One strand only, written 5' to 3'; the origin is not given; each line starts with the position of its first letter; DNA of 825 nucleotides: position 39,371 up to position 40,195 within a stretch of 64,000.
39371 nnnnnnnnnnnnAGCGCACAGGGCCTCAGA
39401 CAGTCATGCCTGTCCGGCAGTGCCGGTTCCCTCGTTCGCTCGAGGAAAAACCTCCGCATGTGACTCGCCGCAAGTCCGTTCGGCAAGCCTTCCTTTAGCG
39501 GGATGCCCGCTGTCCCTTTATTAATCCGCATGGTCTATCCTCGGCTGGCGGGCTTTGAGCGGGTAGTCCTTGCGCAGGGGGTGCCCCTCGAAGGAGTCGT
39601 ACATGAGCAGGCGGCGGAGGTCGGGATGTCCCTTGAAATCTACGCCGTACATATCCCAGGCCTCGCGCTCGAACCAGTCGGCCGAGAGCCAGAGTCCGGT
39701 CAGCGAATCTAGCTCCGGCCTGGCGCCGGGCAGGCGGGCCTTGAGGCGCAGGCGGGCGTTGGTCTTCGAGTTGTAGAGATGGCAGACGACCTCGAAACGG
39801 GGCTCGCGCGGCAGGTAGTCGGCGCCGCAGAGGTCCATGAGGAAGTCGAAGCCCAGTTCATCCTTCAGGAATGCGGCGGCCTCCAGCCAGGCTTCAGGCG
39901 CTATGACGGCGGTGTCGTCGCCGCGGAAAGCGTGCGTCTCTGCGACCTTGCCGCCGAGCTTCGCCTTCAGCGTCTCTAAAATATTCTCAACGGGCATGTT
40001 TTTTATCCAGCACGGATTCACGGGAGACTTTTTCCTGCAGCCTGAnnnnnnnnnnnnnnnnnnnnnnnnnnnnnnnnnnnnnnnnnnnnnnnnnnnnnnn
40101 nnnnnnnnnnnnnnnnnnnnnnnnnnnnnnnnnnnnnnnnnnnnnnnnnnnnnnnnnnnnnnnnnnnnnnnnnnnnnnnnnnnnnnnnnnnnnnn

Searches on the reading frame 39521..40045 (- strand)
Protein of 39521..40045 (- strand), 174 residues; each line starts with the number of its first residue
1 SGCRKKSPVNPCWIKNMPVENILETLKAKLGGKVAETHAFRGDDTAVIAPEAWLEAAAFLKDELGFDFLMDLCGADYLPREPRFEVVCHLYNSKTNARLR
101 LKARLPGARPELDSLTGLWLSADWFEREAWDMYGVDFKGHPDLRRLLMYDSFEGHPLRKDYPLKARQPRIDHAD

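Call 53: search_protein_families(library=pfam, proteins=[window:39521-40045:-])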
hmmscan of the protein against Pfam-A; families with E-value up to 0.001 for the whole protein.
window:39521-40045:- (174 aa): 1 family
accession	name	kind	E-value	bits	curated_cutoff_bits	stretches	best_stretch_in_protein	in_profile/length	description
PF00329.25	Complex1_30kDa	-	5.3e-46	156.7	22.5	1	47-166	2-123/124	Respiratory-chain NADH dehydrogenase, 30 Kd subunit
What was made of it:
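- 39521..40045 (-): nuoC (context, upstream of copy 2). PF00329 Complex1_30kDa, E 5e-46 (call 53).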
